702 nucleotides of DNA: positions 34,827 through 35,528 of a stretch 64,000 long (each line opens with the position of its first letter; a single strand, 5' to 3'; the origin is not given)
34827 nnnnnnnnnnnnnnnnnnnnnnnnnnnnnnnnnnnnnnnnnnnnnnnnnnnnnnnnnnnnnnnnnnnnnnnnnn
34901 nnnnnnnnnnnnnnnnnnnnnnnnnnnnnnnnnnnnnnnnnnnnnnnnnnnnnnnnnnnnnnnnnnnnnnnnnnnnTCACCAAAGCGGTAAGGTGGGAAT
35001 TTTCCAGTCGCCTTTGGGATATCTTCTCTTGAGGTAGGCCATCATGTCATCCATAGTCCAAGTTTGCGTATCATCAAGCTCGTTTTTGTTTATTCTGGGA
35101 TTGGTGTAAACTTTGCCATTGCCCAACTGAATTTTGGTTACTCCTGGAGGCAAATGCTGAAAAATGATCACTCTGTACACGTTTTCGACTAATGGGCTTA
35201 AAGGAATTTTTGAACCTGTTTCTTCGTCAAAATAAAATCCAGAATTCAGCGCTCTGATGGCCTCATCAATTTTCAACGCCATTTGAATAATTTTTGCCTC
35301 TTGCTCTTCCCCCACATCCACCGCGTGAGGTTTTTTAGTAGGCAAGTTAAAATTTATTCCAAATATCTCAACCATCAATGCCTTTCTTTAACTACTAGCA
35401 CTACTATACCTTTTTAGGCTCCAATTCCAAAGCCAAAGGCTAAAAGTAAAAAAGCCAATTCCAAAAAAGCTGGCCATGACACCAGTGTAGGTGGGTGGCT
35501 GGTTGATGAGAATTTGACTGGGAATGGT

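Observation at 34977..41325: Operon of six paralogous ABC-2-type permeases around a single ATPase, ending in a small soluble protein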

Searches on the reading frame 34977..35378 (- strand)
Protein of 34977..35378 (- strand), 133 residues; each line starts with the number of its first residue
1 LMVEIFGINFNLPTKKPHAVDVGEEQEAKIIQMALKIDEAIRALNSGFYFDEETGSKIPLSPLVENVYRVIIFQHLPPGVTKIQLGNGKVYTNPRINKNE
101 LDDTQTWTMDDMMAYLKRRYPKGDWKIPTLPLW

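Call 3: search_protein_families(library=pfam, proteins=[window:34977-35378:-], max_evalue=0.01)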
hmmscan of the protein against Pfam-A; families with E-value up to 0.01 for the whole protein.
window:34977-35378:- (133 aa): 0 families

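Call 4: search_protein_families(library=ncbifam, proteins=[window:34977-35378:-], max_evalue=0.01)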
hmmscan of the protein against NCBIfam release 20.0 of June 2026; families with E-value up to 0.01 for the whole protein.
window:34977-35378:- (133 aa): 0 families

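Call 7: find_homologous_proteins(query=window:34977-35378:-)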
Query window:34977-35378:- (133 aa): 2 proteins with E <= 0.001 among 4 candidates.
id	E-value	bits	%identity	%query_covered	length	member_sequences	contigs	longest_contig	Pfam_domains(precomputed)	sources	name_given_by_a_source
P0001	1.5e-84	299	100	99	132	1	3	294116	-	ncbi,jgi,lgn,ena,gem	-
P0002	7.9e-41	157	63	94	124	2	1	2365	-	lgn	-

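Call 46: search_protein_families(library=phrogs, proteins=[window:34977-35378:-], max_evalue=1)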
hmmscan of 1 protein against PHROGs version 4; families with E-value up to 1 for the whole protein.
window:34977-35378:- (133 aa): 1 family
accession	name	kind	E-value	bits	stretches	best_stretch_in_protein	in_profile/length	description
phrog_7985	-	unknown function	0.28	12.4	0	35-55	13-33/64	-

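Call 50: predict_structure(alignment_id=A4)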
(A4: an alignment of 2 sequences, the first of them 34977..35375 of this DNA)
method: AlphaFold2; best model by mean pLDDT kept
length: 132 residues; sequences in the alignment: 2
mean_pLDDT: 71.6   pTM: 0.64
mean pLDDT of the five models: 71.6, 71.4, 64.7, 54.0, 52.5
residues with pLDDT >= 90: 2; 70-90: 82; 50-70: 24; < 50: 24
segments of 3 or more residues with pLDDT < 50: 1-4, 6-9, 13-21, 127-132
pLDDT, mean of each block of 10 residues (from residue 1): 45 44 65 83 85 82 88 83 87 67 76 82 53 31
secondary structure, 60 per line:
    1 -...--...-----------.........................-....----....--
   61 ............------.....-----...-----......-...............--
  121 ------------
elements in order: E2-4 E7-9 H21-45 E47-50 E55-58 H61-72 E79-83 E89-91 H97-102 E104-107 H108-118

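Call 55: fold_search(model_id=the predicted structure, library=pdb)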
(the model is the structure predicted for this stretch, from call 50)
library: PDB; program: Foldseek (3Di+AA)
matches with E <= 10: 52; with E <= 0.001: 0
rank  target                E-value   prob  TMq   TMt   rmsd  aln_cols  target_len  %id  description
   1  9uks_D                4.7e-01  0.11  0.20  0.03  16.1       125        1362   14  CryoEM structure of the T.thermophilus transcription initiation complex in the presence of Gp4A, -1 dA in the template (released 2025-10-22)
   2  9ujp_D                7.7e-01  0.09  0.20  0.03  16.2       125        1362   14  CryoEM structure of the T.thermophilus transcription initiation complex in the presence of Up4A (released 2025-10-22)
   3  9cq3_b                2.2e+00  0.03  0.10  0.04  18.7        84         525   17  The gap-filling complex with Pol mu engaged in the NHEJ pathway (released 2025-04-23)
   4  9qms_N                2.6e+00  0.03  0.19  0.06  22.9       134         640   13  DNA-PK bound to 153 bp H2AX nucleosome with ATPyS (released 2026-01-14)
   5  6erf_D                2.6e+00  0.02  0.12  0.04  18.7        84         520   17  Complex of APLF factor and Ku heterodimer bound to DNA (released 2018-10-17)
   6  6erf_B                2.6e+00  0.02  0.12  0.04  18.7        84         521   17  Complex of APLF factor and Ku heterodimer bound to DNA (released 2018-10-17)
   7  6erf_F                2.6e+00  0.02  0.12  0.04  18.7        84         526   17  Complex of APLF factor and Ku heterodimer bound to DNA (released 2018-10-17)
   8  4cmp_A                2.8e+00  0.03  0.15  0.04  11.4        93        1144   16  Crystal structure of S. pyogenes Cas9 (released 2014-02-12)
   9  9n82_b                3.0e+00  0.04  0.13  0.05  19.0        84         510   15  The ligation (AMP-Lys) complex in the NHEJ pathway (released 2025-04-23)
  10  8asc_F                3.0e+00  0.02  0.12  0.04  19.8        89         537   15  Ku70/80 binds to the Ku-binding motif of PAXX (released 2023-06-21)
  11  3ixv_A                3.1e+00  0.13  0.20  0.06   5.0        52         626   17  Scorpion Hemocyanin resting state pseudo atomic model built based on cryo-EM density map (released 2009-06-02)
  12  9igx_L                3.3e+00  0.04  0.12  0.04  15.7        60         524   18  Ku70/80 bound to 153 bp nucleosome (released 2026-01-14)
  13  9n81_b                3.6e+00  0.03  0.13  0.05  19.0        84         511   15  A gap-filling complex with Pol mu engaged in the NHEJ Pathway (released 2025-04-23)
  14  7z87_C                3.6e+00  0.02  0.14  0.04  19.6       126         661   12  DNA-PK in the active state (released 2023-01-18)
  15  7pau_7                3.8e+00  0.04  0.22  0.17  12.1       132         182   10  free 50S in complex with ribosome recycling factor in untreated Mycoplasma pneumoniae cells (released 2022-05-25)
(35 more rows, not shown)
